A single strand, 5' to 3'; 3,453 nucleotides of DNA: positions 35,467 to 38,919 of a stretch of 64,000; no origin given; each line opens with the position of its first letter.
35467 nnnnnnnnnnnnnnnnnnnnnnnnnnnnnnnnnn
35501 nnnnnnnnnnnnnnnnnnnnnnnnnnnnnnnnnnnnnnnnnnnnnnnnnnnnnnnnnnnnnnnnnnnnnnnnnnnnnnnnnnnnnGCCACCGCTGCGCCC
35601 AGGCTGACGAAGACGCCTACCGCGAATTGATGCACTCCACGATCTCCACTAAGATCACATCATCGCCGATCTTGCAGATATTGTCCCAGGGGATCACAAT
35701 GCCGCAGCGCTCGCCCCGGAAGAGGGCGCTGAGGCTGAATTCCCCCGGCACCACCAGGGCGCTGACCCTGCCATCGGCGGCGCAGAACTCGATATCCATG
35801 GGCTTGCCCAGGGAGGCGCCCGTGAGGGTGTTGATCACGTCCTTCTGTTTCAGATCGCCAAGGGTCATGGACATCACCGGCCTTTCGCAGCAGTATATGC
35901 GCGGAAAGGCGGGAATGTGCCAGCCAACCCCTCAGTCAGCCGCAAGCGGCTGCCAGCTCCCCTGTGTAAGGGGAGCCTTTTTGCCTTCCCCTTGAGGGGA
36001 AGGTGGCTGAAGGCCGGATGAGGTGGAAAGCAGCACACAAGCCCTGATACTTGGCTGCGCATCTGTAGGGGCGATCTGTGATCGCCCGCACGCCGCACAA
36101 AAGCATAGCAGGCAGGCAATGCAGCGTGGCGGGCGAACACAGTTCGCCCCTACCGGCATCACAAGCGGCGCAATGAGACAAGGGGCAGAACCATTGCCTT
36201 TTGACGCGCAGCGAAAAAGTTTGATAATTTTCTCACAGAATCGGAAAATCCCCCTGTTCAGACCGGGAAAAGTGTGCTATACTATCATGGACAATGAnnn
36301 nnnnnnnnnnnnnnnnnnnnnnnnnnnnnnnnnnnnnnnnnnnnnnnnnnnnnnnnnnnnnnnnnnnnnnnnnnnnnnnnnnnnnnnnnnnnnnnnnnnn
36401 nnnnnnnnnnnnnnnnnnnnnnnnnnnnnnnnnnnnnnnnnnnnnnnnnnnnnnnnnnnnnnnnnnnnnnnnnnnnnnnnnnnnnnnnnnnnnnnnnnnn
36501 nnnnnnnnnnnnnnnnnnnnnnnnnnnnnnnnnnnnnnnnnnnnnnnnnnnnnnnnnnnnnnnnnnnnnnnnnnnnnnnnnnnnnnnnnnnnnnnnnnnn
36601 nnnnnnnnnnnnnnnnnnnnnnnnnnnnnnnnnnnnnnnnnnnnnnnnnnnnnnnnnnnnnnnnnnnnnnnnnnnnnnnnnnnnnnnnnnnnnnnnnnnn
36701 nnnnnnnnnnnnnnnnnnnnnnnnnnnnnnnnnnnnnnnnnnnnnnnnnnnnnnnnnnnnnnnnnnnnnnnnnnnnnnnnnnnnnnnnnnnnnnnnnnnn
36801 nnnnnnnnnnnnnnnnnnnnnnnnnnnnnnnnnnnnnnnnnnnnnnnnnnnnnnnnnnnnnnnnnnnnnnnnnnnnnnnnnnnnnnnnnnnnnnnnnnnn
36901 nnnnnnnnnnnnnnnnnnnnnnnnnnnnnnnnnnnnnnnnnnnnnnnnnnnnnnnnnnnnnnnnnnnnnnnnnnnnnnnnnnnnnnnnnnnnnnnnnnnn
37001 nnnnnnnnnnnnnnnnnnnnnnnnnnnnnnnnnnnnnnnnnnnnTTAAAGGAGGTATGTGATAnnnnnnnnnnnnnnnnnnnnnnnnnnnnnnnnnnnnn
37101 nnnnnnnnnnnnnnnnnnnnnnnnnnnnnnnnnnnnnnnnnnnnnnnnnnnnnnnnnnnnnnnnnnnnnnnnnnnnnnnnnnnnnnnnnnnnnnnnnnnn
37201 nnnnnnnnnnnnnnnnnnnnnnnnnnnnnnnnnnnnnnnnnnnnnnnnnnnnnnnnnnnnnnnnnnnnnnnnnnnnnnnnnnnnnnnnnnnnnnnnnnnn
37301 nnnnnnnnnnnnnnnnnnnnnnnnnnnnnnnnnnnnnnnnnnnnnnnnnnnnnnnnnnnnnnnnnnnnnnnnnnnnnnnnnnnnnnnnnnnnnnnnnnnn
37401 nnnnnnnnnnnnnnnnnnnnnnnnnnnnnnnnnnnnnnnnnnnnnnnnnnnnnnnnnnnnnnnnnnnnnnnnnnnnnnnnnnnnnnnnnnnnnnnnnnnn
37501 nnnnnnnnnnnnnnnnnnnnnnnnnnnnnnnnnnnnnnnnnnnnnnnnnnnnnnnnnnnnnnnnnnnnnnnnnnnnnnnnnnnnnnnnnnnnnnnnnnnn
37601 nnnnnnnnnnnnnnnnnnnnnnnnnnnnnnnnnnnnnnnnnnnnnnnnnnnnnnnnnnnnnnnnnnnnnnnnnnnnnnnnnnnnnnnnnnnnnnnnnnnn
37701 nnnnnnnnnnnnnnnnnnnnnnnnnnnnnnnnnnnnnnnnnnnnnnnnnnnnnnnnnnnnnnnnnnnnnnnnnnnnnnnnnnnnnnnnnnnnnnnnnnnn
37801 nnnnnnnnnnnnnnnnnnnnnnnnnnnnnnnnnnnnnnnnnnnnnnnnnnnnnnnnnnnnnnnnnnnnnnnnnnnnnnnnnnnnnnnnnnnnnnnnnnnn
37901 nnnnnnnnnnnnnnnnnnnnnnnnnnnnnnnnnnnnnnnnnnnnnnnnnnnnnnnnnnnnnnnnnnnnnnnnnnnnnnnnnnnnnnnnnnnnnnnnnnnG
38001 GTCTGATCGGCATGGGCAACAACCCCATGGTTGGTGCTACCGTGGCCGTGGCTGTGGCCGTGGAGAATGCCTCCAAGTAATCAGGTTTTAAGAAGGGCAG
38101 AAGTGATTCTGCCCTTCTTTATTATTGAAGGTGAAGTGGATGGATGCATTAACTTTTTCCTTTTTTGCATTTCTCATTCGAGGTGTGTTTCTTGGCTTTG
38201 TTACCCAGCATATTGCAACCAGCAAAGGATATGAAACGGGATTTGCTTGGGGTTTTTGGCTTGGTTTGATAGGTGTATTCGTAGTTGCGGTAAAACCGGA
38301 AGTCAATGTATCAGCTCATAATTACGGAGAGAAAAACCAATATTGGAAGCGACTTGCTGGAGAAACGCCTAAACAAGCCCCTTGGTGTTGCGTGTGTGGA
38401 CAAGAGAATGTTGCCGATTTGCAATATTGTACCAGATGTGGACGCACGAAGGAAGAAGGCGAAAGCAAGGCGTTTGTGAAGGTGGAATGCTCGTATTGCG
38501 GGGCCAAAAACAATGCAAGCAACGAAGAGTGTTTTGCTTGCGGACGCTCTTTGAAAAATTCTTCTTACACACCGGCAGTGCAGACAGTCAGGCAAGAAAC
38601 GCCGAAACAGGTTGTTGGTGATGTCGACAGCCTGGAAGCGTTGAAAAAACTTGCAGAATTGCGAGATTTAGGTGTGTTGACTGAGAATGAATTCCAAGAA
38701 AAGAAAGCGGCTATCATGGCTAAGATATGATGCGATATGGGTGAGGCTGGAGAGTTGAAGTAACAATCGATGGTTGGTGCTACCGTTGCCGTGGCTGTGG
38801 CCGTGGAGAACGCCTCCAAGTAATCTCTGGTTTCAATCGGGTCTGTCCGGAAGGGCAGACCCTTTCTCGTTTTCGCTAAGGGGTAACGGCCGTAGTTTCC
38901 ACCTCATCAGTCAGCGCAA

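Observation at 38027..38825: Low-GC gene cassette inserted behind the GGGtGRT gene, bounded by a 56-bp direct repeat that duplicates the gene's 3' end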

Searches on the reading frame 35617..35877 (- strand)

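Call 6: search_protein_families(library=pfam, proteins=[window:35617-35877:-], max_evalue=0.01)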
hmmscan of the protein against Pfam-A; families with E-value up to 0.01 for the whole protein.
window:35617-35877:- (86 aa): 1 family
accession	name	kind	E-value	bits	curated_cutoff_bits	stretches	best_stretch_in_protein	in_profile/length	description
PF05239.21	PRC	-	2e-08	34.5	21.2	1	4-80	4-74/78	PRC-barrel domain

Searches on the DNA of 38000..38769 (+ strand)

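Call 54: search_dna_similar(query=window:38000-38085:+, collection=phages, mode=distant, max_evalue=0.001, max_rows=30)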
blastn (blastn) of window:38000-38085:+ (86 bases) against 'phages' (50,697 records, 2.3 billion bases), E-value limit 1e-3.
Records with a match: 7; places in all: 7; records where one place covers at least 80% of the query: 0.
Best place of each record, by identity: 90-95% 2; 80-90% 4; 60-80% 1.
By first word of the organism name: Bacteriophage 7.
By host as written in the record: - 7.
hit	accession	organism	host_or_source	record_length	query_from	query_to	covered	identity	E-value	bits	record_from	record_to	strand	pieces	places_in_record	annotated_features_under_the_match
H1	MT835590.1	Bacteriophage sp.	human fecal samples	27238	1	65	76%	80.0%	2e-7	60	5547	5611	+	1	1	record has no annotation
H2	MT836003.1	Bacteriophage sp.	human fecal samples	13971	1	65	76%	76.9%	1e-4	51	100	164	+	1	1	record has no annotation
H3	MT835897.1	Bacteriophage sp.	human fecal samples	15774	4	59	65%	87.5%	1e-10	71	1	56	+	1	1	record has no annotation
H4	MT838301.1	Bacteriophage sp.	human fecal samples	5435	1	47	55%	91.5%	4e-10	68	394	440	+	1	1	record has no annotation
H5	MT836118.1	Bacteriophage sp.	human fecal samples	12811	13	59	55%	87.2%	2e-7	59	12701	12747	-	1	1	record has no annotation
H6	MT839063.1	Bacteriophage sp.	human fecal samples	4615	1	47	55%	85.1%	1e-5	55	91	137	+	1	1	record has no annotation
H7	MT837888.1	Bacteriophage sp.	human fecal samples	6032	13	48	42%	91.7%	3e-5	53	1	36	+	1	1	record has no annotation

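Call 55: search_dna_similar(query=window:38083-38769:+, collection=phages, mode=distant, max_evalue=0.001, max_rows=15)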
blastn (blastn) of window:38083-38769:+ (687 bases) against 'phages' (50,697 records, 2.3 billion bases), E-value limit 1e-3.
No match.
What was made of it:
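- Tried and rejected: The 687 nt have no match in GenBank phages (call 55).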

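Call 56: get_annotated_region(hit=H1, flank=3000)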
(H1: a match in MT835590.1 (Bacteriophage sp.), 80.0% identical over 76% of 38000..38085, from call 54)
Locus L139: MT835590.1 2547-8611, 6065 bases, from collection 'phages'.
description: UNVERIFIED: Bacteriophage sp. clone scaffold_249 genomic sequence.
organism: Bacteriophage sp. (NCBI taxid 38018)
taxonomy: Viruses
host: -; source: human fecal samples; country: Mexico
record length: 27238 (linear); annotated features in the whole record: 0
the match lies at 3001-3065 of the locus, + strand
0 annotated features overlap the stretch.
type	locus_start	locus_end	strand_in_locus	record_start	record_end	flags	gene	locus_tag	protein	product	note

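Call 57: get_annotated_region(hit=H3, flank=3000)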
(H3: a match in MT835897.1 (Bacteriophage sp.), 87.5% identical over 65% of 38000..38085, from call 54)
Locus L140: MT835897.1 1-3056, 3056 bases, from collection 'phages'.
description: UNVERIFIED: Bacteriophage sp. clone scaffold_913 genomic sequence.
organism: Bacteriophage sp. (NCBI taxid 38018)
taxonomy: Viruses
host: -; source: human fecal samples; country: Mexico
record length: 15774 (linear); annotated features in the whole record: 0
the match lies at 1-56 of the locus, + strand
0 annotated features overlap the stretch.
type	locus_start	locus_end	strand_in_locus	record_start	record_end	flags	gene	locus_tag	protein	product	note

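Call 58: get_annotated_region(hit=H5, flank=3000)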
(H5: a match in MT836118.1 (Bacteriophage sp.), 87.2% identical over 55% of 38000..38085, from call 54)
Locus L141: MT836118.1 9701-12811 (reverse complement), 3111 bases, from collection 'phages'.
description: UNVERIFIED: Bacteriophage sp. clone scaffold_1448 genomic sequence.
organism: Bacteriophage sp. (NCBI taxid 38018)
taxonomy: Viruses
host: -; source: human fecal samples; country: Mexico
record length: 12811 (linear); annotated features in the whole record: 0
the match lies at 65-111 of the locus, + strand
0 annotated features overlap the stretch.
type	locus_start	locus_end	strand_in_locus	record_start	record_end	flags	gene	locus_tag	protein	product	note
